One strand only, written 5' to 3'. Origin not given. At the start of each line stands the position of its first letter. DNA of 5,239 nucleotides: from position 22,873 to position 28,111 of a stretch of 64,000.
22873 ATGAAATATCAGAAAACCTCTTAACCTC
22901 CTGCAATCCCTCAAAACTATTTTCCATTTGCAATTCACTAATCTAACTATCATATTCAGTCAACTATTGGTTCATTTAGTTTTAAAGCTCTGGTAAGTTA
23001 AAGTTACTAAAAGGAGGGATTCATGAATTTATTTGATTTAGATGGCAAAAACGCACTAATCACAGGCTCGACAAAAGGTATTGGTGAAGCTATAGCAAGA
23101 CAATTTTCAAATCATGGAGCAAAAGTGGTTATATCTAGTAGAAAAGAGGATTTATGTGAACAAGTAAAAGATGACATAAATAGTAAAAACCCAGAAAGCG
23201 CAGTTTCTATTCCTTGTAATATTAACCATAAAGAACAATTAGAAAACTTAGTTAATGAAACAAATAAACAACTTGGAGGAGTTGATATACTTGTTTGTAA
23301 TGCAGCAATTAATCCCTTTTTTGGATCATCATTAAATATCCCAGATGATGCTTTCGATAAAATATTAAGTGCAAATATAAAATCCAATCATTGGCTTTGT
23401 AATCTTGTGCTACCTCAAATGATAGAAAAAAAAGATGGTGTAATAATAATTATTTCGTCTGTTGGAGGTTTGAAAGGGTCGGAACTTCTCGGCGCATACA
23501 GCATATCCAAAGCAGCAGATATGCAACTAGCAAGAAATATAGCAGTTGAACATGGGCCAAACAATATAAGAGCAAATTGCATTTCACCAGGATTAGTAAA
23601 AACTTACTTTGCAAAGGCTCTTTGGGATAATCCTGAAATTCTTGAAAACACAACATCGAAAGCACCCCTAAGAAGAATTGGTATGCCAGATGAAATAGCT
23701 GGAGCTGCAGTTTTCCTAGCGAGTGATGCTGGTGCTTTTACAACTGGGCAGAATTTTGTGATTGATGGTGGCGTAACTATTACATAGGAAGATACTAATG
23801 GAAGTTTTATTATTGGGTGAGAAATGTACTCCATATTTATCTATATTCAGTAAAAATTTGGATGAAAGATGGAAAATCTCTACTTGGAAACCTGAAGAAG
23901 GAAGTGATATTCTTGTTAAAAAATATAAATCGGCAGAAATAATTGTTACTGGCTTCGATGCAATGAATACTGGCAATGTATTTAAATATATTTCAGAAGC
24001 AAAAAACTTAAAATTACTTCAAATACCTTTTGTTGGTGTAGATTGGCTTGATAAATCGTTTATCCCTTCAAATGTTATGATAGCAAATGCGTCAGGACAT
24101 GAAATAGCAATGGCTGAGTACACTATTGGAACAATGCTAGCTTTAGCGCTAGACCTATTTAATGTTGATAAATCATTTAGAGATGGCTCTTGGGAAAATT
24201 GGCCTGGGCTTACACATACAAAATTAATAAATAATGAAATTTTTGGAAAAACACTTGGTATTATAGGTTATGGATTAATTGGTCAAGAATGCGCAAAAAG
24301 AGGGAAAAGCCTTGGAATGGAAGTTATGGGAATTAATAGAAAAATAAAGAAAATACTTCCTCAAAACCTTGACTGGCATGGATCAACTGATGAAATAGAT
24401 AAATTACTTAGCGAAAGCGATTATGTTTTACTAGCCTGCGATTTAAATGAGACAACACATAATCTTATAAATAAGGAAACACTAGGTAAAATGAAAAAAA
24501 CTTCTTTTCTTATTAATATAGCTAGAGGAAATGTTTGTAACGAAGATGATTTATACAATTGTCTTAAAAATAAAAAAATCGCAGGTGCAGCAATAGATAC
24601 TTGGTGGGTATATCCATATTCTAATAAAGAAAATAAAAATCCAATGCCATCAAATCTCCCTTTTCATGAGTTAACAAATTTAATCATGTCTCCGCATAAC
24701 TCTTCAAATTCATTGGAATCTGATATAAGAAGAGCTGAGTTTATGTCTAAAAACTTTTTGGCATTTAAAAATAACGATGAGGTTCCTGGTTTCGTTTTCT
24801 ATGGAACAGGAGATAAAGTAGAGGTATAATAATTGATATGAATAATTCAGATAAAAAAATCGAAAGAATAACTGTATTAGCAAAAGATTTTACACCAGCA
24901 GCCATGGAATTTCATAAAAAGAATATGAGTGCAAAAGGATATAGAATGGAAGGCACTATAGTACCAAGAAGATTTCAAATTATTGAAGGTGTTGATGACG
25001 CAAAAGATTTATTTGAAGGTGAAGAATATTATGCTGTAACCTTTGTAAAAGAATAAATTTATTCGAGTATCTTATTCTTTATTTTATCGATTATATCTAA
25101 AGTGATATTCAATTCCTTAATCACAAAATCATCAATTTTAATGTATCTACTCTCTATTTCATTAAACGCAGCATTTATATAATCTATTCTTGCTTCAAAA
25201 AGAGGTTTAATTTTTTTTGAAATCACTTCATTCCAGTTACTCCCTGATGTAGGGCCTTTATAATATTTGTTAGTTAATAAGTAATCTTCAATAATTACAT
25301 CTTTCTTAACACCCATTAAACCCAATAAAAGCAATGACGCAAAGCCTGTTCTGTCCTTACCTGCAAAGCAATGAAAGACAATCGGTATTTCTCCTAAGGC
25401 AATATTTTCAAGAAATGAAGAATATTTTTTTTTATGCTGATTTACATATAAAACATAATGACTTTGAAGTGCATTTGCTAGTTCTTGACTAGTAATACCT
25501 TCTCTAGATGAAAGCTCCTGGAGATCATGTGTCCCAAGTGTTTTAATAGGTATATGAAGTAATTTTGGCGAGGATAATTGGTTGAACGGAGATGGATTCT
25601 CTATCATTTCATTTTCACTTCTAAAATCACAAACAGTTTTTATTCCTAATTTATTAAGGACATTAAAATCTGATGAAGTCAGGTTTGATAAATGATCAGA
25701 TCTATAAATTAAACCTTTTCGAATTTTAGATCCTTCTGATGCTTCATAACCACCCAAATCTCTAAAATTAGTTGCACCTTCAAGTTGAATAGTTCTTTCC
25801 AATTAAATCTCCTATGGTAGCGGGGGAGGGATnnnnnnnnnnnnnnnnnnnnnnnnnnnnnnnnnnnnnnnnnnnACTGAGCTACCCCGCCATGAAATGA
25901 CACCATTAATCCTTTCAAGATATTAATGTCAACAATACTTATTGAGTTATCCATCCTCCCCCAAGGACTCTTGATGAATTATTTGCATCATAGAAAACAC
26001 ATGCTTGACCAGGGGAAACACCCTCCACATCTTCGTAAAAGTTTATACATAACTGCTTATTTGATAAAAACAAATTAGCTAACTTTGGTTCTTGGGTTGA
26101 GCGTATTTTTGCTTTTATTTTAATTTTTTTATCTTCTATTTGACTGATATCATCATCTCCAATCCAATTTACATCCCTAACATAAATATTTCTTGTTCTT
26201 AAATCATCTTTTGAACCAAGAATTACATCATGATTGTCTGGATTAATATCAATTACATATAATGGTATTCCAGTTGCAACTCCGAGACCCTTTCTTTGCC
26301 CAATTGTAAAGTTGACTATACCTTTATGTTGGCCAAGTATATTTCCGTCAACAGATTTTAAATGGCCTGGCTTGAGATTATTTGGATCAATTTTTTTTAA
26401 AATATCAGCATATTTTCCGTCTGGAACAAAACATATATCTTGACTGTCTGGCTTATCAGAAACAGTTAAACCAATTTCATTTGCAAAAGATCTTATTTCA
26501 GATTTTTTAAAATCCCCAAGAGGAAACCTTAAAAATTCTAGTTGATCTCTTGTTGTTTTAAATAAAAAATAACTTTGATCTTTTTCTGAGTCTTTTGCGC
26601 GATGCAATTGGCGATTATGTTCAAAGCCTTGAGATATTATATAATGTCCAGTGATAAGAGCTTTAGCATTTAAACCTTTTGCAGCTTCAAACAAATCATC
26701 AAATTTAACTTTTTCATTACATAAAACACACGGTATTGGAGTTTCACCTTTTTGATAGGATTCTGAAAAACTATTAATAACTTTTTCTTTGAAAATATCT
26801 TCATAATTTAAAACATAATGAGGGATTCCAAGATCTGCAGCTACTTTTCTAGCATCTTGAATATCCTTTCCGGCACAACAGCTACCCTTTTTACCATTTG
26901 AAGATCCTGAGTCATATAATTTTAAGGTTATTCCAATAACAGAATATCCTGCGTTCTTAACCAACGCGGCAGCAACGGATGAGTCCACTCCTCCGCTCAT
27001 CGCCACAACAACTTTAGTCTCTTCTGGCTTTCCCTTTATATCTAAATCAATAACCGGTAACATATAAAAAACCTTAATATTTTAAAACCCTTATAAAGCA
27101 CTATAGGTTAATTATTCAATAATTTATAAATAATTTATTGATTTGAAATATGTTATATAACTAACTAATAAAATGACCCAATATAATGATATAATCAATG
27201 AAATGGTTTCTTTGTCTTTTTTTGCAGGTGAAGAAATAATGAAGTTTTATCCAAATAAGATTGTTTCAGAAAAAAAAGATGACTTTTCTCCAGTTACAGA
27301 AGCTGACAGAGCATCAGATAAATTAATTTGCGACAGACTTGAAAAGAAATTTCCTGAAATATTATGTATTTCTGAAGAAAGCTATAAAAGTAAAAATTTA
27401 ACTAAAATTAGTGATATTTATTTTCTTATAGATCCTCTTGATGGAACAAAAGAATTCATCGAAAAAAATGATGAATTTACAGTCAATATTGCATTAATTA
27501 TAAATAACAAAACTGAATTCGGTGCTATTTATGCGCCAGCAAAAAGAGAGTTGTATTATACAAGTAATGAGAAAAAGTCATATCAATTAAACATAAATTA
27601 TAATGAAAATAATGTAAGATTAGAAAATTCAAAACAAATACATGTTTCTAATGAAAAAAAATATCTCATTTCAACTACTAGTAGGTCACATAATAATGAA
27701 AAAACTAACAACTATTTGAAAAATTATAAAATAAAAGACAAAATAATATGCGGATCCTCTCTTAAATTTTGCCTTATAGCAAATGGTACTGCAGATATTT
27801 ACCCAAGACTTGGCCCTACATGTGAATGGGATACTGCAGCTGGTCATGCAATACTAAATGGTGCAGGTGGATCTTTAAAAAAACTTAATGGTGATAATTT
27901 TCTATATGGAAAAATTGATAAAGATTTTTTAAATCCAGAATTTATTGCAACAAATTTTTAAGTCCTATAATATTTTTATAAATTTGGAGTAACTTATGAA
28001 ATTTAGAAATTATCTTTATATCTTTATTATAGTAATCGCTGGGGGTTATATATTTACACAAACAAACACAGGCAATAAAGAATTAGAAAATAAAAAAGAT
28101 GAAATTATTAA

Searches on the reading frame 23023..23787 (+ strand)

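Call 13: search_protein_families(library=pfam, proteins=[window:23023-23787:+])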
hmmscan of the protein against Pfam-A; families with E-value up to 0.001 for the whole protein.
window:23023-23787:+ (254 aa): 3 families
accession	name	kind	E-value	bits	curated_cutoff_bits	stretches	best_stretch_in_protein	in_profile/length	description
PF13561.12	adh_short_C2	-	7.9e-64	215.9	27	1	17-252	5-236/236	Enoyl-(Acyl carrier protein) reductase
PF00106.31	adh_short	-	1.2e-49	168.9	26.6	1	9-202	1-192/195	short chain dehydrogenase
PF08659.16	KR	-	2.4e-10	41.1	22.6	1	12-164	4-154/180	KR domain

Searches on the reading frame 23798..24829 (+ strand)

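Call 13: search_protein_families(library=pfam, proteins=[window:23798-24829:+])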
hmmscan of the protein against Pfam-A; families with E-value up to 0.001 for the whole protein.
window:23798-24829:+ (343 aa): 3 families
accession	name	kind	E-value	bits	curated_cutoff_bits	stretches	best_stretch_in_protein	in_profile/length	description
PF02826.25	2-Hacid_dh_C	-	4.2e-47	160.2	25.1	1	111-301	2-177/178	D-isomer specific 2-hydroxyacid dehydrogenase, NAD binding domain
PF00389.36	2-Hacid_dh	-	0.00016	21.8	24.6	1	24-328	20-128/134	D-isomer specific 2-hydroxyacid dehydrogenase, catalytic domain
PF03446.21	NAD_binding_2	-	0.00067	20.1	21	0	153-261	2-112/161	NAD binding domain of 6-phosphogluconate dehydrogenase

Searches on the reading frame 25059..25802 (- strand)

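Call 13: search_protein_families(library=pfam, proteins=[window:25059-25802:-])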
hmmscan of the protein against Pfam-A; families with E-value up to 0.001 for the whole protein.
window:25059-25802:- (247 aa): 1 family
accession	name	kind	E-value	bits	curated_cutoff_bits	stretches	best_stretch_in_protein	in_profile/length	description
PF13350.11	Y_phosphatase3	-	9.6e-64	216.1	22.2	1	5-247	1-240/240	Tyrosine phosphatase family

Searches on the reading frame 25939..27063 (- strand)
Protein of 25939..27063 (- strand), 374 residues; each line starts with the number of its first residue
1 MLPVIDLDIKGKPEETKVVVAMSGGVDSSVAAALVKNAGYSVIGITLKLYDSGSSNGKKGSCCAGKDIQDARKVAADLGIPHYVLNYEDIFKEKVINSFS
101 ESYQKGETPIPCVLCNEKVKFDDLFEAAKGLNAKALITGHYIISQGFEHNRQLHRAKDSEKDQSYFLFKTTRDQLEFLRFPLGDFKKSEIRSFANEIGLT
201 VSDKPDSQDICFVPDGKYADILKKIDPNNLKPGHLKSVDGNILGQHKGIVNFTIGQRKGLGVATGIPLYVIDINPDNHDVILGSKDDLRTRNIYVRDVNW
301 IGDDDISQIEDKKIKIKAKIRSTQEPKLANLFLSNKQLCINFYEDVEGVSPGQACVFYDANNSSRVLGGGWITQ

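Call 13: search_protein_families(library=pfam, proteins=[window:25939-27063:-])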
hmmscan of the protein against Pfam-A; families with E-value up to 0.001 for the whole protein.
window:25939-27063:- (374 aa): 7 families
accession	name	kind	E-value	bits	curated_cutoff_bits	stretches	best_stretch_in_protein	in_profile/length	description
PF03054.22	tRNA_Me_trans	-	2e-74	250.1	20.6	1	17-214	2-201/202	tRNA methyl transferase HUP domain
PF20259.3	tRNA_Me_trans_M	-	1.5e-15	56.9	27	1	229-283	11-65/66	tRNA methyl transferase PRC-barrel domain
PF20258.4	tRNA_Me_trans_C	-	3.7e-15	56.5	20.6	1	291-372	2-77/77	Aminomethyltransferase beta-barrel domain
PF02540.23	NAD_synthase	-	5.7e-06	26.1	21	1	15-92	18-86/242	NAD synthase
PF06508.19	QueC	-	6.5e-05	23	22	1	17-87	1-60/210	Queuosine biosynthesis protein QueC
PF02568.20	ThiI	-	0.00013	22.1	20.5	1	16-140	4-116/197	Thiamine biosynthesis protein (ThiI)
PF00733.27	Asn_synthase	-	0.00019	21.7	21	1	17-115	19-110/354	Asparagine synthase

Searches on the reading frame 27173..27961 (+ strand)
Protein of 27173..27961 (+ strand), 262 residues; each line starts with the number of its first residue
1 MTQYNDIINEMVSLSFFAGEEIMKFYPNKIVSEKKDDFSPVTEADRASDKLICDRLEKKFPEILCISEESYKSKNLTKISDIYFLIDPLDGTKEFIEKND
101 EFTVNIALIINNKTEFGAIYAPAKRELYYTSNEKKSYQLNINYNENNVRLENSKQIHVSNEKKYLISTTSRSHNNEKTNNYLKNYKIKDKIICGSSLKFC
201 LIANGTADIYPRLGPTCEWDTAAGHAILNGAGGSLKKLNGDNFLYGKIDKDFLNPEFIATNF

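Call 13: search_protein_families(library=pfam, proteins=[window:27173-27961:+])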
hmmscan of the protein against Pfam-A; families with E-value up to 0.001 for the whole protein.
window:27173-27961:+ (262 aa): 1 family
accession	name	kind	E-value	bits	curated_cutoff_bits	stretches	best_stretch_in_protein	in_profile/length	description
PF00459.30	Inositol_P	-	5e-50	170.9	27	1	9-247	7-247/271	Inositol monophosphatase family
